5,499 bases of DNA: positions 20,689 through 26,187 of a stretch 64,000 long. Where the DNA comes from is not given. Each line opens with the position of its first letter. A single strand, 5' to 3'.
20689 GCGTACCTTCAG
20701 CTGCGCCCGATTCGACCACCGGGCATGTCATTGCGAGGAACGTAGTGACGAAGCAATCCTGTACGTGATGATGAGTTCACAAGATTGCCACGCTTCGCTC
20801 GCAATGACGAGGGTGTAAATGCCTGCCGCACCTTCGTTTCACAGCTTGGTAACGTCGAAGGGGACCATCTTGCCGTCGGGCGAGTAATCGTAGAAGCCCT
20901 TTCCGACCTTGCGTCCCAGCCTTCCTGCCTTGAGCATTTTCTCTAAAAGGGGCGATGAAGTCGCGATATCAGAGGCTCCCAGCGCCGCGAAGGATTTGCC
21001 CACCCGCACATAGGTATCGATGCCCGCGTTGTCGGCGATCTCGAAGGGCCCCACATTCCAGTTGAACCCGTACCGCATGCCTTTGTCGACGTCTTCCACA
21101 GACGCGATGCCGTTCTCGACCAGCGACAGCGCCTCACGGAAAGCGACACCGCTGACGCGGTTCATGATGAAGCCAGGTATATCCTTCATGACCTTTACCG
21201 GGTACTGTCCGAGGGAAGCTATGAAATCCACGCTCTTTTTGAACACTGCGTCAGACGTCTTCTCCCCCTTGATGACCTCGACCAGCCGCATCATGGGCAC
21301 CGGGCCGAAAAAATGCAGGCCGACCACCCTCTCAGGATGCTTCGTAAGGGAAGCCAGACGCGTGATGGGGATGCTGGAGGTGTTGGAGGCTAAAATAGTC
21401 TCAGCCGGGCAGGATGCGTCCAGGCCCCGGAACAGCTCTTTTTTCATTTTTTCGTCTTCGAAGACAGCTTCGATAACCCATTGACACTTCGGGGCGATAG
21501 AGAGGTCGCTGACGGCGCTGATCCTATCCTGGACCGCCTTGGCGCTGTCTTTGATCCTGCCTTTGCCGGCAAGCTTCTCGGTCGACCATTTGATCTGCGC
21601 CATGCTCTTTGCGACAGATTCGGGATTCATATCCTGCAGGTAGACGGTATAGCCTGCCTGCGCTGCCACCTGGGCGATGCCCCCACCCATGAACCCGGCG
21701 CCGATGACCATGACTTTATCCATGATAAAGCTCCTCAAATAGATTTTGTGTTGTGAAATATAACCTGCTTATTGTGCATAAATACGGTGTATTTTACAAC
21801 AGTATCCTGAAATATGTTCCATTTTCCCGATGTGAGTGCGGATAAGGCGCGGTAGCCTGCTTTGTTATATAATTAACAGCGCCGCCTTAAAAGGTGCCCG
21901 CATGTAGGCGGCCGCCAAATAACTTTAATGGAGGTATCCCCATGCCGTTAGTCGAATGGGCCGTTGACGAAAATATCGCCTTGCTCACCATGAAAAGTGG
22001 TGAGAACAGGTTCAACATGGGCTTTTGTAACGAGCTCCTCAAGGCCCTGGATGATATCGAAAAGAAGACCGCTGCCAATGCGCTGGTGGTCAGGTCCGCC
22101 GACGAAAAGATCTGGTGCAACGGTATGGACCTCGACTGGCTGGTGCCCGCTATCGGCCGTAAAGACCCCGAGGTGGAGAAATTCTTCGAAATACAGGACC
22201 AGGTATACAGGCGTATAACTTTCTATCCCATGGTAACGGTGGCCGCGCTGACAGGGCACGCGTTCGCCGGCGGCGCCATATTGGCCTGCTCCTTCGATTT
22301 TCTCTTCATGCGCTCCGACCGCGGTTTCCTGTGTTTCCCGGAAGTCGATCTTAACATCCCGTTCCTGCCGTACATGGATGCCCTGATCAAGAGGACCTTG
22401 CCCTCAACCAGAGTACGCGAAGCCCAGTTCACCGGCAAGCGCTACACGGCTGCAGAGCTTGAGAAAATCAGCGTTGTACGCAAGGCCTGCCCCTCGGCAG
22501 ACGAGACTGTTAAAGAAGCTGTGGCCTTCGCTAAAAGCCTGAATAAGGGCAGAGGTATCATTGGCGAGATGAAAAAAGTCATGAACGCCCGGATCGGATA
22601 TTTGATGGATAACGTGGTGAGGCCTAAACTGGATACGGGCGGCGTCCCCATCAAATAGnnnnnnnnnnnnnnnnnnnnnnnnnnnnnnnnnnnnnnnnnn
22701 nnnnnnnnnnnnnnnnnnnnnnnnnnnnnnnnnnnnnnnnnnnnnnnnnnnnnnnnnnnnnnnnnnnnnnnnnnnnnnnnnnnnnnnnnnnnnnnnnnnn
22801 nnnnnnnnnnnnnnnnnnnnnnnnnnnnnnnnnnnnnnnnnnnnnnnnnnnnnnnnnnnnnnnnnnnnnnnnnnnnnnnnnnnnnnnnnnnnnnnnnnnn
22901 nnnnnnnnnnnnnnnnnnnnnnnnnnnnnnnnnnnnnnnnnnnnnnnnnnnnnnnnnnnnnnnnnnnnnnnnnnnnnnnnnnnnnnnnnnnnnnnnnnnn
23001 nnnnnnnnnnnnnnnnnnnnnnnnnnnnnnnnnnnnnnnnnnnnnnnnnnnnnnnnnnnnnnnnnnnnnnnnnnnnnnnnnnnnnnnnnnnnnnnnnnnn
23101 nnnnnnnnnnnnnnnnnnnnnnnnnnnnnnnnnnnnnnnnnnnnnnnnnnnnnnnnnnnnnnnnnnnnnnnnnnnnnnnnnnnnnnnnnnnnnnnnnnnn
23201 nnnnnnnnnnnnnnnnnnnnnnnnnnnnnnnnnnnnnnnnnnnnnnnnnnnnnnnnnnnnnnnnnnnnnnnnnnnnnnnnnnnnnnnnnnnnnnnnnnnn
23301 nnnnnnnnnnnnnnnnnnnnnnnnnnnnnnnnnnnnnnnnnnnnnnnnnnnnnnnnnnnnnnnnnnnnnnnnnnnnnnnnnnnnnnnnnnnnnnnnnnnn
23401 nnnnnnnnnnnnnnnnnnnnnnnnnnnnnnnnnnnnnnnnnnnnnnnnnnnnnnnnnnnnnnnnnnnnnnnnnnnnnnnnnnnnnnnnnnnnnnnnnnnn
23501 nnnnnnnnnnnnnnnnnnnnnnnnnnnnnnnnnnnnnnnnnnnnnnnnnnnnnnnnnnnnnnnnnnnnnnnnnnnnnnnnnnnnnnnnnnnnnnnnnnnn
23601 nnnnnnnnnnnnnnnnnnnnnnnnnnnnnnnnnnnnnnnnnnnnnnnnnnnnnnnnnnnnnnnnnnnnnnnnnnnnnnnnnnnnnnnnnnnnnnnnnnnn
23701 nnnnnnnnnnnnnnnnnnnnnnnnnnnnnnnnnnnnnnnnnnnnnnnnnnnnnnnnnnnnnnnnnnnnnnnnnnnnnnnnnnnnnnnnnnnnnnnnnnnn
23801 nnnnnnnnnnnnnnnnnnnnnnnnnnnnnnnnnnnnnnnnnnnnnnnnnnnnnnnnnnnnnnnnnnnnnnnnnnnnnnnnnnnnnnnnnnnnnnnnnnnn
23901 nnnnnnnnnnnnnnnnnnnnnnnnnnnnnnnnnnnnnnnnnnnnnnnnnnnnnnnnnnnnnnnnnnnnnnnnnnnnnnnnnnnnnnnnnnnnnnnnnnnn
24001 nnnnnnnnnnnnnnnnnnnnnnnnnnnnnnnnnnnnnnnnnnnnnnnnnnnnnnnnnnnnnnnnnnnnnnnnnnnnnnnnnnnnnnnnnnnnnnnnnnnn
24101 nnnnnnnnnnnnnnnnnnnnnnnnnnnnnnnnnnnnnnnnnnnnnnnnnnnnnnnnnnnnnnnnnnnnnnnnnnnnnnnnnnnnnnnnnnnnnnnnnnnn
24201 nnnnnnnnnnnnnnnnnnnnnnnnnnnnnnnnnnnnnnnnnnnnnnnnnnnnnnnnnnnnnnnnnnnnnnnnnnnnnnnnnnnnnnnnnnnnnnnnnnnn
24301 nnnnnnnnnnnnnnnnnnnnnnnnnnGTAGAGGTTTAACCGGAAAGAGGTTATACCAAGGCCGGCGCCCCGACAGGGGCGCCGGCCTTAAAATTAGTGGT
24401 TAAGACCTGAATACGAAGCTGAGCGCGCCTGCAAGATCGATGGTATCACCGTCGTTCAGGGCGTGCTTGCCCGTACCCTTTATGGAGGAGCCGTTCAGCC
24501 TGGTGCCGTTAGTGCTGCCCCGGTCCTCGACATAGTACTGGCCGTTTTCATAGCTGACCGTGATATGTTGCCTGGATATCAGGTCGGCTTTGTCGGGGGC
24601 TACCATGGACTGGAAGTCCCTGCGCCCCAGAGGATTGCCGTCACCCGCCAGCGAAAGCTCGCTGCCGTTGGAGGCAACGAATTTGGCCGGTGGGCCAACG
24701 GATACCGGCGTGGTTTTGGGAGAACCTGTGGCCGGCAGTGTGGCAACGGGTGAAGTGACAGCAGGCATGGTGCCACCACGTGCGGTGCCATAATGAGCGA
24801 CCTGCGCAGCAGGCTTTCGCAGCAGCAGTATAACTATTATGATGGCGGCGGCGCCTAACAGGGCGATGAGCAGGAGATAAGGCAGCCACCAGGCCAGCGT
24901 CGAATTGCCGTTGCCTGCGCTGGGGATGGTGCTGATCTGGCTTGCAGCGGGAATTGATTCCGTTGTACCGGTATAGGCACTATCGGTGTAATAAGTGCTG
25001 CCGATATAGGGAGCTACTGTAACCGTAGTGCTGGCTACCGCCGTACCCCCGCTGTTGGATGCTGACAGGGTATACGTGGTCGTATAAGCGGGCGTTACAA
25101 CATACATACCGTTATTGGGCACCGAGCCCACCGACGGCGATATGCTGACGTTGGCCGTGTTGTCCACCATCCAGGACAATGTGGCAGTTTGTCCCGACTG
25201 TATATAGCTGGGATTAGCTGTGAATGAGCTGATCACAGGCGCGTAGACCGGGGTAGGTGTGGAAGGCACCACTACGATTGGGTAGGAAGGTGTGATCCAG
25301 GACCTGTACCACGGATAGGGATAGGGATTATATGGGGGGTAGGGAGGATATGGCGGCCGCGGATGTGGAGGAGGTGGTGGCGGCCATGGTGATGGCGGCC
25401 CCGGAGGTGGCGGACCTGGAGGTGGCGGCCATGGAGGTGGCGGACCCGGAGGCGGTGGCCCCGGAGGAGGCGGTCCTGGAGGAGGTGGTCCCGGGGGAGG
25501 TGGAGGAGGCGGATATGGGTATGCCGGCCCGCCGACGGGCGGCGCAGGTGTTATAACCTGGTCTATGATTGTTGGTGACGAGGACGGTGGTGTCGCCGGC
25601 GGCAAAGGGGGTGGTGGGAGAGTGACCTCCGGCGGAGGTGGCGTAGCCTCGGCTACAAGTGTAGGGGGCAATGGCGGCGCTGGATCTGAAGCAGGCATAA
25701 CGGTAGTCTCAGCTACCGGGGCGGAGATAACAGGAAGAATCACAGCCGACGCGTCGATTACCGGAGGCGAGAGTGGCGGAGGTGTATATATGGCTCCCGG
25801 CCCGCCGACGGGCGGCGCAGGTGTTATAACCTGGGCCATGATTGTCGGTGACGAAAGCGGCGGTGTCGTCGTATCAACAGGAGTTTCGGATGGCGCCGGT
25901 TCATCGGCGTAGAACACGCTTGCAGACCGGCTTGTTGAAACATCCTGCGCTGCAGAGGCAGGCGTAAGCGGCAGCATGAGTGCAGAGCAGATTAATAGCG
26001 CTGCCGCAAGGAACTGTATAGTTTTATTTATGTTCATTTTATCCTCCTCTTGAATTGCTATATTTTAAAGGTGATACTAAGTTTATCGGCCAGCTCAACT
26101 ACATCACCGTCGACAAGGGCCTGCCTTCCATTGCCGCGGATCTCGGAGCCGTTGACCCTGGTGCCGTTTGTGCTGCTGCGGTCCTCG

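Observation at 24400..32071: Dense FHA-centred Ser/Thr phospho-signalling island: five FHA proteins, a Hanks kinase and a PP2C in 7.7 kb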

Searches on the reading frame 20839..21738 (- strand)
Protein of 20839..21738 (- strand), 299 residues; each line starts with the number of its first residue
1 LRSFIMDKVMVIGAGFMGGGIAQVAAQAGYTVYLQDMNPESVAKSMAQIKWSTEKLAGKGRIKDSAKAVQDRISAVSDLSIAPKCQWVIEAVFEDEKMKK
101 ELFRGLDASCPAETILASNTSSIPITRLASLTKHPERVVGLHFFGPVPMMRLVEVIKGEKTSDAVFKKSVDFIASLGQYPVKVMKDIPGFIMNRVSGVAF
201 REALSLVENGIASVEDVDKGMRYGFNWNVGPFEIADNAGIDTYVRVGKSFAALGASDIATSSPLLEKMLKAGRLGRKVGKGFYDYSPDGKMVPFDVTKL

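Call 7: search_protein_families(library=pfam, proteins=[window:20839-21738:-], max_evalue=0.001)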
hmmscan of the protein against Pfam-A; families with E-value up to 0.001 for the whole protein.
window:20839-21738:- (299 aa): 4 families
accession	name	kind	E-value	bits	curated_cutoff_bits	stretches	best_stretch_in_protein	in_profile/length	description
PF02737.24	3HCDH_N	-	3.7e-62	209.9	22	1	8-186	1-179/180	3-hydroxyacyl-CoA dehydrogenase, NAD binding domain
PF00725.27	3HCDH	-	1.7e-27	96.2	22.1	1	189-285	1-97/97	3-hydroxyacyl-CoA dehydrogenase, C-terminal domain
PF03446.21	NAD_binding_2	-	1.2e-05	25.8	21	1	8-121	1-94/161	NAD binding domain of 6-phosphogluconate dehydrogenase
PF03807.23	F420_oxidored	-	0.00039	21.4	21.6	1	8-52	1-47/94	NADP oxidoreductase coenzyme F420-dependent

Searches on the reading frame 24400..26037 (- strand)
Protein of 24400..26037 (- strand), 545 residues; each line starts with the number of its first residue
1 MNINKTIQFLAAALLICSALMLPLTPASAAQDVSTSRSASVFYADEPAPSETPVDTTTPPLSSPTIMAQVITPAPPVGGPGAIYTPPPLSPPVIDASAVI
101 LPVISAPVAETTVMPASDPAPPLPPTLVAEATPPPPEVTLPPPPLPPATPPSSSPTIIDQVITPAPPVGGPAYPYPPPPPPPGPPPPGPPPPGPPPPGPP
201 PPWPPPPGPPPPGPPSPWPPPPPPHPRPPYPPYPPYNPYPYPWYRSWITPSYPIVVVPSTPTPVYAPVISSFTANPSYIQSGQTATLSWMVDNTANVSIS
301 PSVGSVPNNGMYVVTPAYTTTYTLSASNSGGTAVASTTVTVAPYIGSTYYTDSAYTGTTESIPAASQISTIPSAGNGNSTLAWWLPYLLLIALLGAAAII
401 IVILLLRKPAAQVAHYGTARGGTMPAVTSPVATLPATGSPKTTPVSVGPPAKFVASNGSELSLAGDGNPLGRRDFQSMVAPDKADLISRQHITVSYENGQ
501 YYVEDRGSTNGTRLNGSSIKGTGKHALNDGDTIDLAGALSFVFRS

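Call 3: search_protein_families(library=pfam, proteins=[window:24400-26037:-], max_evalue=0.01)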
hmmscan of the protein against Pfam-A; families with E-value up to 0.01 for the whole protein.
window:24400-26037:- (545 aa): 2 families
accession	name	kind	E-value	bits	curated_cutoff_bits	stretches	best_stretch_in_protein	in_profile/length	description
PF00498.31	FHA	-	8e-14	52.3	20.7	1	470-535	3-66/67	FHA domain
PF16697.10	Yop-YscD_cpl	-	3.5e-06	27.6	33.2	1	457-543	8-90/94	Inner membrane component of T3SS, cytoplasmic domain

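Call 55: search_protein_families(library=padloc, proteins=[window:24400-26037:-], max_evalue=0.001)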
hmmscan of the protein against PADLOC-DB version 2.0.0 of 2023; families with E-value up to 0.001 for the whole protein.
window:24400-26037:- (545 aa): 0 families

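Call 56: search_protein_families(library=ncbifam, proteins=[window:24400-26037:-], max_evalue=0.001)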
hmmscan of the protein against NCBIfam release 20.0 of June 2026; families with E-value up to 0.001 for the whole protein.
window:24400-26037:- (545 aa): 2 families
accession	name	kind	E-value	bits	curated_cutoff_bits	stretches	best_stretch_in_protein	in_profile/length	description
TIGR03354.1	VI_FHA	hypoth_equivalog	1.6e-11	44.7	120.25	1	453-535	11-94/420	type VI secretion system-associated FHA domain protein TagH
NF049868.1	FhaB_Rv0019c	equivalog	6.2e-08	32.8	125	1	456-522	76-140/158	FHA domain-containing protein FhaB/FipA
